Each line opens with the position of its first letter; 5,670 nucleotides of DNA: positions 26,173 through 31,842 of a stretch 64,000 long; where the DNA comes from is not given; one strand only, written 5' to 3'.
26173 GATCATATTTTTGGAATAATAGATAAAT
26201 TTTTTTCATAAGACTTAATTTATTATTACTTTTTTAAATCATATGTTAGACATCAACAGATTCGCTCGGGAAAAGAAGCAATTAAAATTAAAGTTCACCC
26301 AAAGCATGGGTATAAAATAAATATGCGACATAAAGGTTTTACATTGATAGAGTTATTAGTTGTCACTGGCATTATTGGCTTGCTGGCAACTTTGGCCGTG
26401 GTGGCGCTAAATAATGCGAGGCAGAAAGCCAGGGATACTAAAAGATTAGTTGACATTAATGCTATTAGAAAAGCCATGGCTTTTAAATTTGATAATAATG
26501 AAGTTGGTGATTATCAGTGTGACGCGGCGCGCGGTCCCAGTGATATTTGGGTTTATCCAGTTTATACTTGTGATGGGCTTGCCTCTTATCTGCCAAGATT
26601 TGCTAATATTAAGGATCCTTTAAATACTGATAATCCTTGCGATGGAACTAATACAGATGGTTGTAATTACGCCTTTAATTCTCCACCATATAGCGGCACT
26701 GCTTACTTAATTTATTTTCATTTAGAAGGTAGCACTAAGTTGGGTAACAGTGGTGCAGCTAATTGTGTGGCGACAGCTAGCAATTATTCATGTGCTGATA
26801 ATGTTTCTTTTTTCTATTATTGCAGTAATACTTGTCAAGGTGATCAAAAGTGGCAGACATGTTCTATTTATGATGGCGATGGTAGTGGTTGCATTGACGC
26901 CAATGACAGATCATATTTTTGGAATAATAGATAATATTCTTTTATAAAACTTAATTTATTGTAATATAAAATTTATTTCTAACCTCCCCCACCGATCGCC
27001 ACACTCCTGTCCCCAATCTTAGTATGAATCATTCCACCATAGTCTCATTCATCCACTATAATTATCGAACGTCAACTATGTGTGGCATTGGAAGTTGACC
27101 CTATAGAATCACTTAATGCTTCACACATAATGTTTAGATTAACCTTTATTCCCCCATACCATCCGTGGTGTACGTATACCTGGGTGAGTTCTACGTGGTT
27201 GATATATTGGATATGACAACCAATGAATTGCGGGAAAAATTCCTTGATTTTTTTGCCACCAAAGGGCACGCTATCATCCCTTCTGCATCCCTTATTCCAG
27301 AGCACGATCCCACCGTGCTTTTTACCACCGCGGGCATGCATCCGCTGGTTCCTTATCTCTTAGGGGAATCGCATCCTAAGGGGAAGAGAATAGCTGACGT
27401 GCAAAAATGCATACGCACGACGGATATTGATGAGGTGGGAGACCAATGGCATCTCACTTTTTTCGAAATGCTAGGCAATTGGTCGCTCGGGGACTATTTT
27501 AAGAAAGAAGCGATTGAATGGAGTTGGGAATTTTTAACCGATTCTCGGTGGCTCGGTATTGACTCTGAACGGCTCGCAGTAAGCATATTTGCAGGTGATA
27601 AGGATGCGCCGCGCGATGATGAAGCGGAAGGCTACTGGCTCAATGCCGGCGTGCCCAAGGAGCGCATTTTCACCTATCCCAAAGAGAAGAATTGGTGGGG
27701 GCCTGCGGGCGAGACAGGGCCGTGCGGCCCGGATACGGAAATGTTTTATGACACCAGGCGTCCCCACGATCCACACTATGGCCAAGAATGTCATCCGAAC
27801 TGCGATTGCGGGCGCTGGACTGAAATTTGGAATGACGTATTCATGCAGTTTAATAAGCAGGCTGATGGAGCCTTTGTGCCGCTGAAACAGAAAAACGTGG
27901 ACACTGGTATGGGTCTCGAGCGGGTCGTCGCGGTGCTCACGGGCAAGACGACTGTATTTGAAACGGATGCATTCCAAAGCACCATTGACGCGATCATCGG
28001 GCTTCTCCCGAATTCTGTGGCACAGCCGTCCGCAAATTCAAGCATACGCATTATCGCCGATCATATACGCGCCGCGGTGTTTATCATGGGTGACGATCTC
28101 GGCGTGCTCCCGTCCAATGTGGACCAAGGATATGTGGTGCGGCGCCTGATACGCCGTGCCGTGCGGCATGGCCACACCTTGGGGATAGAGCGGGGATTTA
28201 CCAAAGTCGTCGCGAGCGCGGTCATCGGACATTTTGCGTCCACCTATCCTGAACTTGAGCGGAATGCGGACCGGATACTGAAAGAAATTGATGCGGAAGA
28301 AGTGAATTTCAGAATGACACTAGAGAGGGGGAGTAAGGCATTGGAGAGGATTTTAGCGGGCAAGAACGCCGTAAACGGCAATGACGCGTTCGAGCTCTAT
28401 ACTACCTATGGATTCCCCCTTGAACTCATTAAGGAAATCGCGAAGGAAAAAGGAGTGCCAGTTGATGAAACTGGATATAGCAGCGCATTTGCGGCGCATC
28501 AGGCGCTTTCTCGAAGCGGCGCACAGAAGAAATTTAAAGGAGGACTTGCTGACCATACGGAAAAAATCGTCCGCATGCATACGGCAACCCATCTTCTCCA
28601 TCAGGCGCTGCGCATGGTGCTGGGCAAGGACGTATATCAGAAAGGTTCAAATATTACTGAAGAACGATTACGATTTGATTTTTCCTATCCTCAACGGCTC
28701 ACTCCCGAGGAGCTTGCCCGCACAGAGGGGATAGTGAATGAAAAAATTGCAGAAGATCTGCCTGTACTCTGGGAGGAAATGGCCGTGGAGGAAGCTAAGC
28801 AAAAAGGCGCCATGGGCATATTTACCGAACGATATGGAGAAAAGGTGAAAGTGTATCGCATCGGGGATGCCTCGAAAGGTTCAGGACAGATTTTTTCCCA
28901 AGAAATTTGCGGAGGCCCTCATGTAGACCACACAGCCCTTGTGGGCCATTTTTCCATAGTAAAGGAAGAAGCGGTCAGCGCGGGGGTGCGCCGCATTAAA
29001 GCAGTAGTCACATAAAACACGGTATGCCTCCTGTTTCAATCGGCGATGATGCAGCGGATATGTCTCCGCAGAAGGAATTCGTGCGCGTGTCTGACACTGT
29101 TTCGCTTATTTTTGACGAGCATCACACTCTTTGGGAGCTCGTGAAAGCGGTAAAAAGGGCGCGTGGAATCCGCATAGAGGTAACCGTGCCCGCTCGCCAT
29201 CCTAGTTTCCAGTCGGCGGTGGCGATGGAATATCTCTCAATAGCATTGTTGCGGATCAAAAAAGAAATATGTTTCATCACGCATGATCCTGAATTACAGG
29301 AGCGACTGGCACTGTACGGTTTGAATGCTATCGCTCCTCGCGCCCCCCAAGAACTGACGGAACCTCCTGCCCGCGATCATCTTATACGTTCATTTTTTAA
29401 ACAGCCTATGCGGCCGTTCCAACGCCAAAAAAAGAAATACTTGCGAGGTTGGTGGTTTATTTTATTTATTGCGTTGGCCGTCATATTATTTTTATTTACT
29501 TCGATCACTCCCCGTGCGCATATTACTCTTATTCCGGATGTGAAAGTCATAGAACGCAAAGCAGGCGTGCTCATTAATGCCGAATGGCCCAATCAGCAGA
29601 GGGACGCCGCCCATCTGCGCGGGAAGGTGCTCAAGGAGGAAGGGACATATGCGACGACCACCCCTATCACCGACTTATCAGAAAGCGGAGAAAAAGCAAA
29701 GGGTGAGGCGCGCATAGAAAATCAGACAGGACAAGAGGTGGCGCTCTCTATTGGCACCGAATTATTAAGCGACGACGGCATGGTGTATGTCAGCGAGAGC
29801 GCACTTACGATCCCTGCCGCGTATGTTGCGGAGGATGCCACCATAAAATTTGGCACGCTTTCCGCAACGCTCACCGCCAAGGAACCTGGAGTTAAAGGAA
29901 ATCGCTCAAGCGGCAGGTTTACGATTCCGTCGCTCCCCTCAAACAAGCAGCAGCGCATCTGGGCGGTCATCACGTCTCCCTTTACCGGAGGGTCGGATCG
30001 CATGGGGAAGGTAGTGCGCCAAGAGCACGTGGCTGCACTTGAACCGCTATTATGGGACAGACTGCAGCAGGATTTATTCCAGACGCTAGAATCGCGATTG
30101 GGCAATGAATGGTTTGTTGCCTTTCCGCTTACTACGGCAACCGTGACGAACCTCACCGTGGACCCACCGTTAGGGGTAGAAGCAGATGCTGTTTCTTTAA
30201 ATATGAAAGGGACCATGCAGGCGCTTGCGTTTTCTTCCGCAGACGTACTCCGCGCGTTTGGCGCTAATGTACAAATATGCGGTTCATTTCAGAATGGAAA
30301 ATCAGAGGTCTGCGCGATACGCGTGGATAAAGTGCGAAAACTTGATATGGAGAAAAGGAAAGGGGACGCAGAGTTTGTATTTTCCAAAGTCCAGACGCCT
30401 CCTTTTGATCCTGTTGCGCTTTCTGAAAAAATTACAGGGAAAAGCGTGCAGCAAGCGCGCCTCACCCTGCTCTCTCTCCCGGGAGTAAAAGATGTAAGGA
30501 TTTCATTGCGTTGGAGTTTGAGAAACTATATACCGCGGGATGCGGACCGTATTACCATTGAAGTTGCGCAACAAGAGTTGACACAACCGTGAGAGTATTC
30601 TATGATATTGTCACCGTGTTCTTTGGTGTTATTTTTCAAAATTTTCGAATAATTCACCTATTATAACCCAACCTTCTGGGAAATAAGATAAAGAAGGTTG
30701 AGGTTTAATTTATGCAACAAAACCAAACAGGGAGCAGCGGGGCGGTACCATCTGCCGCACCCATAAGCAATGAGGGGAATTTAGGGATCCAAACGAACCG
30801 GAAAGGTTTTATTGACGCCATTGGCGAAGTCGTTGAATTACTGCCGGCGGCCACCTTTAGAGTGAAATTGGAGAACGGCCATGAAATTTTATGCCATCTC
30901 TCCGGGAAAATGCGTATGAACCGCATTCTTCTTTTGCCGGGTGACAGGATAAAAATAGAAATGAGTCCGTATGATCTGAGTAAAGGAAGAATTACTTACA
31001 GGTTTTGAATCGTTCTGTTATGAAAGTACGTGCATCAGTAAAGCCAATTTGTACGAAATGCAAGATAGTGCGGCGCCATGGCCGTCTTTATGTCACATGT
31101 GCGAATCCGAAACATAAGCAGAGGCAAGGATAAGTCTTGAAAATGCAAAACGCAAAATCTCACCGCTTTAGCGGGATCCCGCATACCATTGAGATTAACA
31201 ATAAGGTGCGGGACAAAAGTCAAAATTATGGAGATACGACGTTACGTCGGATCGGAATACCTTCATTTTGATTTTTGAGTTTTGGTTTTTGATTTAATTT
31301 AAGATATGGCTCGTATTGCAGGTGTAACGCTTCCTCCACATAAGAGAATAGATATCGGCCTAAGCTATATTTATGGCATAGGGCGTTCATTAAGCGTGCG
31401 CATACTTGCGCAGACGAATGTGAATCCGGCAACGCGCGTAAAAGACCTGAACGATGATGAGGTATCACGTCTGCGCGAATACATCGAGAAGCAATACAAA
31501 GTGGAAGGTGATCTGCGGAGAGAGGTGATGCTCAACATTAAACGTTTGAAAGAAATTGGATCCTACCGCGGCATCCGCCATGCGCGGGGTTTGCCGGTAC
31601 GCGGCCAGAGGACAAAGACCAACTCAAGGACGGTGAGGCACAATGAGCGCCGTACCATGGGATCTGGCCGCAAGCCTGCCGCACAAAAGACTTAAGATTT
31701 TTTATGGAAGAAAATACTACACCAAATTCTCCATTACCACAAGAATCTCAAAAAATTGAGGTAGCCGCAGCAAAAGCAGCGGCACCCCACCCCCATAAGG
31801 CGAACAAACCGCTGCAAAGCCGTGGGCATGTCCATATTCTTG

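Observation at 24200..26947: Tandem array of four paralogous Cys-rich type IV pilin-like genes: one decayed copy, duplicated leader region, near-identical terminal pair with clustered substitutions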

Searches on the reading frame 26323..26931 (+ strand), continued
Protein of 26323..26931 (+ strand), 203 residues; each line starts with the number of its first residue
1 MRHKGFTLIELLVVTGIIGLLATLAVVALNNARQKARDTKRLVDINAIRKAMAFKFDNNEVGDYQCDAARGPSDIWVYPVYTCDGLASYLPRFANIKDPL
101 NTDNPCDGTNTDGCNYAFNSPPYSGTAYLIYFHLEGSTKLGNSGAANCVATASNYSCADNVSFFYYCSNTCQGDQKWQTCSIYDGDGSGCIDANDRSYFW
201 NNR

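Call 53: find_encoding_contigs(protein=P0001, flank=1000, max_places=3)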
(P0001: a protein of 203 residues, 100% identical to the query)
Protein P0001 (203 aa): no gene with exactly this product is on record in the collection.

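Call 60: list_cluster_members(proteins=[window:26323-26931:+, window:25587-26195:+, window:24971-25558:+, window:24422-24823:+, window:27165-29012:+])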
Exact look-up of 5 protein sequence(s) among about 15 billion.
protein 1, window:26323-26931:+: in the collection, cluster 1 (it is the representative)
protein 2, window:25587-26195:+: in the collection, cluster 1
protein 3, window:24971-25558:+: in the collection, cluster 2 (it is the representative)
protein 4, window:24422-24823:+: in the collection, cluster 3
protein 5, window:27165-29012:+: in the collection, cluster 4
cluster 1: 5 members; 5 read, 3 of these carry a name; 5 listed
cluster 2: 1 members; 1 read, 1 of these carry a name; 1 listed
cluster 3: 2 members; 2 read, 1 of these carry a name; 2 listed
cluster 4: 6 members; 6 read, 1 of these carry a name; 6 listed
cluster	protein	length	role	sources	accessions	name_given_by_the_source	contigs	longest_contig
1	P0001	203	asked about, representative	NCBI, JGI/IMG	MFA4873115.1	MAG: type II secretion system protein [Patescibacteria group bacterium]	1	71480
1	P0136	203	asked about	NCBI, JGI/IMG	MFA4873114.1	MAG: type II secretion system protein [Patescibacteria group bacterium]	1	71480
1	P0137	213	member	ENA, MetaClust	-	\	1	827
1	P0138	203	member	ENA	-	-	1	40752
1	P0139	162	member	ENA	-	-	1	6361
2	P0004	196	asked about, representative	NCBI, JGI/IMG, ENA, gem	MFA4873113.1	MAG: type II secretion system protein [Patescibacteria group bacterium]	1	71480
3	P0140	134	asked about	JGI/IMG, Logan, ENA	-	-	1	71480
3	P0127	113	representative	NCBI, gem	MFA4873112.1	MAG: hypothetical protein WC659_04210 [Patescibacteria group bacterium]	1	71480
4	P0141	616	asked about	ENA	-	-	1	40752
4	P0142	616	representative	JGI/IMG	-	-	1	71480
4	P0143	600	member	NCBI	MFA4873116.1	MAG: alanine--tRNA ligase [Patescibacteria group bacterium]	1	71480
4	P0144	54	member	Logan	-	-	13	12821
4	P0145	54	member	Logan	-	-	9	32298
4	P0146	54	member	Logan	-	-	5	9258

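Call 61: find_encoding_contigs(protein=P0138, flank=6000, max_places=4)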
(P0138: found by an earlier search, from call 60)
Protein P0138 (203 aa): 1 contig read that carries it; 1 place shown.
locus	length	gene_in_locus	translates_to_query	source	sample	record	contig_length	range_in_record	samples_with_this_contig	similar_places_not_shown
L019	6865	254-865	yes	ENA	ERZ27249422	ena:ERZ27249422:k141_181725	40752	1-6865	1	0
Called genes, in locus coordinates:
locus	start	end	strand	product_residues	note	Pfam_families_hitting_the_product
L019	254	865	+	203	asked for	PF07963:N_methyl (weak)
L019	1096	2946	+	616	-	PF01411:tRNA-synt_2c, PF07973:tRNA_SAD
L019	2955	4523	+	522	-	-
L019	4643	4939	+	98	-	PF01176:eIF-1a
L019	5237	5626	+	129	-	PF00416:Ribosomal_S13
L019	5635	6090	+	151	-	PF00411:Ribosomal_S11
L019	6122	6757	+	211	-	PF00163:Ribosomal_S4, PF01479:S4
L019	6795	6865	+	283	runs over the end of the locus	PF01193:RNA_pol_L, PF01000:RNA_pol_A_bac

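Call 62: find_encoding_contigs(protein=P0139, flank=6000, max_places=4)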
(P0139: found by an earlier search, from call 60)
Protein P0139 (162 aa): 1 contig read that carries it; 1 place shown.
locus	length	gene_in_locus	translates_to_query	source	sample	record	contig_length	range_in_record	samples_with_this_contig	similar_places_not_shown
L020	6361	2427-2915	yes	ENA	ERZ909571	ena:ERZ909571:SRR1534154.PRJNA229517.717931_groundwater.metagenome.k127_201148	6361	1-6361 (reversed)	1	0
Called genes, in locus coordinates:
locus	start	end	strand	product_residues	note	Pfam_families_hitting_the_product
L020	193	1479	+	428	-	PF01637:ATPase_2 (faint), PF13173:AAA_14, PF13635:DUF4143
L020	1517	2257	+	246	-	PF01145:Band_7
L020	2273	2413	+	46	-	PF07963:N_methyl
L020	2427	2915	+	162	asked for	-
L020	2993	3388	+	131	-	PF13340:DUF4096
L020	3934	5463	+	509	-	PF00150:Cellulase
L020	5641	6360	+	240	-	?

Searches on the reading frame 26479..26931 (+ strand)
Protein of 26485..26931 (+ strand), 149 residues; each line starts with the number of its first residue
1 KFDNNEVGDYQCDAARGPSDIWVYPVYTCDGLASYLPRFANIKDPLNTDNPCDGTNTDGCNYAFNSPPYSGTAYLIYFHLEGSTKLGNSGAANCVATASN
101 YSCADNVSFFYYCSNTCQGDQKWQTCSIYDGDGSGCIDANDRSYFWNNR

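Call 42: search_protein_representatives(protein=window:26485-26931:+)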
Query: 149 residues. Proteins with E-value up to 0.001 (for the whole library): 18; up to 1e-10: 10; up to 1e-30: 2. The best 18 are listed.
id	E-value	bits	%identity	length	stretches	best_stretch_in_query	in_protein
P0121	1.4e-41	158.7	51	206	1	1-149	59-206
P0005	1.6e-34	135.7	49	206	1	10-149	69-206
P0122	1.1e-20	90.7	42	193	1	26-143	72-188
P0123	1.8e-20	90.0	42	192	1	21-143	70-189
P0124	3.1e-18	82.7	43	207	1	33-143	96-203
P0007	4.7e-16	75.6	45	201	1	26-141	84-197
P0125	2.7e-14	69.9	40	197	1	26-143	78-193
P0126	2.8e-14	69.8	40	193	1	24-146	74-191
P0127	6.9e-12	62.1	38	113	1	39-138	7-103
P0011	1.5e-11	60.9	40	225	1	40-143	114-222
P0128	1.1e-10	58.2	37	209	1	28-145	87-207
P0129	4.7e-10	56.1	28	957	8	54-98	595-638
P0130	8.9e-10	55.2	36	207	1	28-144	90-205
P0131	3.1e-07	46.9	35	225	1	28-144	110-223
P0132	4.0e-06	43.3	36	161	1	7-106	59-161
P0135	3.1e-04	37.2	28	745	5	54-94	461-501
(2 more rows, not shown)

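Call 50: search_protein_families(library=pfam, proteins=[window:26485-26931:+], max_evalue=10)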
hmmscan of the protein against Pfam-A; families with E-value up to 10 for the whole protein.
window:26485-26931:+ (149 aa): 1 family
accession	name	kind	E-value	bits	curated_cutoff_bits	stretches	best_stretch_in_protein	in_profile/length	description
PF16366.10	CEBP_ZZ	-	0.67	10.6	29.8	1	92-116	15-39/58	Cytoplasmic polyadenylation element-binding protein ZZ domain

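Call 58: find_related_loci(query=A6, collection=genome_contigs, flank=10000)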
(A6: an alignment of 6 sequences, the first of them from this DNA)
Query A6 (151 aa) in genome_contigs; peptide patterns used: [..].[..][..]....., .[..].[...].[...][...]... (x = any residue, [..] = any of these).
92 stretches matched a pattern, but none encodes a relative of the query by tblastn (E <= 1e-3).

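Call 59: find_related_loci(query=A6, collection=metagenome_contigs, flank=6000)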
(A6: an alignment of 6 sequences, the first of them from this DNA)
Query A6 (151 aa) in metagenome_contigs; peptide patterns used: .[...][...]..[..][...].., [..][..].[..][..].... (x = any residue, [..] = any of these).
144 stretches matched a pattern; 3 encode a relative of the query (tblastn E <= 1e-3); 3 distinct loci.
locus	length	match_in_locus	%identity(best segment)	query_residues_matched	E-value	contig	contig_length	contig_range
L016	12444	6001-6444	46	1-151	6e-40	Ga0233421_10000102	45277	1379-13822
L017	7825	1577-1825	47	28-112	2e-19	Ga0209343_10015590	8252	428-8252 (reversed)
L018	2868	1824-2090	41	42-132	3e-14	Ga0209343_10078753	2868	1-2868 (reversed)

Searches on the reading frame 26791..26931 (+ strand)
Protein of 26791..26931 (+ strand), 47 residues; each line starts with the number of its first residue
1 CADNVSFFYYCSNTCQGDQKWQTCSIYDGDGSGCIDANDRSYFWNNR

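Call 50: search_protein_families(library=pfam, proteins=[window:26791-26931:+], max_evalue=10)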
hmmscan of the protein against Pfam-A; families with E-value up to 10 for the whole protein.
window:26791-26931:+ (47 aa): 3 families
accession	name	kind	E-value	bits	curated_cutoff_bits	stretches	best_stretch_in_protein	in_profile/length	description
PF21604.3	CRLF2_D1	-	0.034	14.7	27.3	1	3-34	19-49/51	Cytokine receptor-like factor 2-like, D1 domain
PF13405.12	EF-hand_6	-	0.13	12.6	25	1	25-39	7-21/30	EF-hand domain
PF00036.39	EF-hand_1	-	0.19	11.8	25.4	1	25-38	7-20/29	EF hand domain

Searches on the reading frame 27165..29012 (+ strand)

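Call 8: search_protein_families(library=pfam, proteins=[window:27165-29012:+], max_evalue=0.01)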
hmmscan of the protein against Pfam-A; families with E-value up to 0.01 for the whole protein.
window:27165-29012:+ (616 aa): 2 families
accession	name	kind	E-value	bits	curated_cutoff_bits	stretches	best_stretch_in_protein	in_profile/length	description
PF01411.24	tRNA-synt_2c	-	7.8e-141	470.8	30.3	1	21-476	1-453/552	tRNA synthetases class II (A)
PF07973.19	tRNA_SAD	-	1.2e-14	54.4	24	1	561-611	1-43/44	Threonyl and Alanyl tRNA synthetase second additional domain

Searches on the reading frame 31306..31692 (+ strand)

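Call 11: search_protein_families(library=pfam, proteins=[window:31306-31692:+], max_evalue=0.001)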
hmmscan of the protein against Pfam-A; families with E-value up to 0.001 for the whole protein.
window:31306-31692:+ (129 aa): 1 family
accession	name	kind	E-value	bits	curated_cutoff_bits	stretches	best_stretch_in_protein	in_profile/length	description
PF00416.27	Ribosomal_S13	-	1.4e-32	113.2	31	1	3-109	1-128/128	Ribosomal protein S13/S18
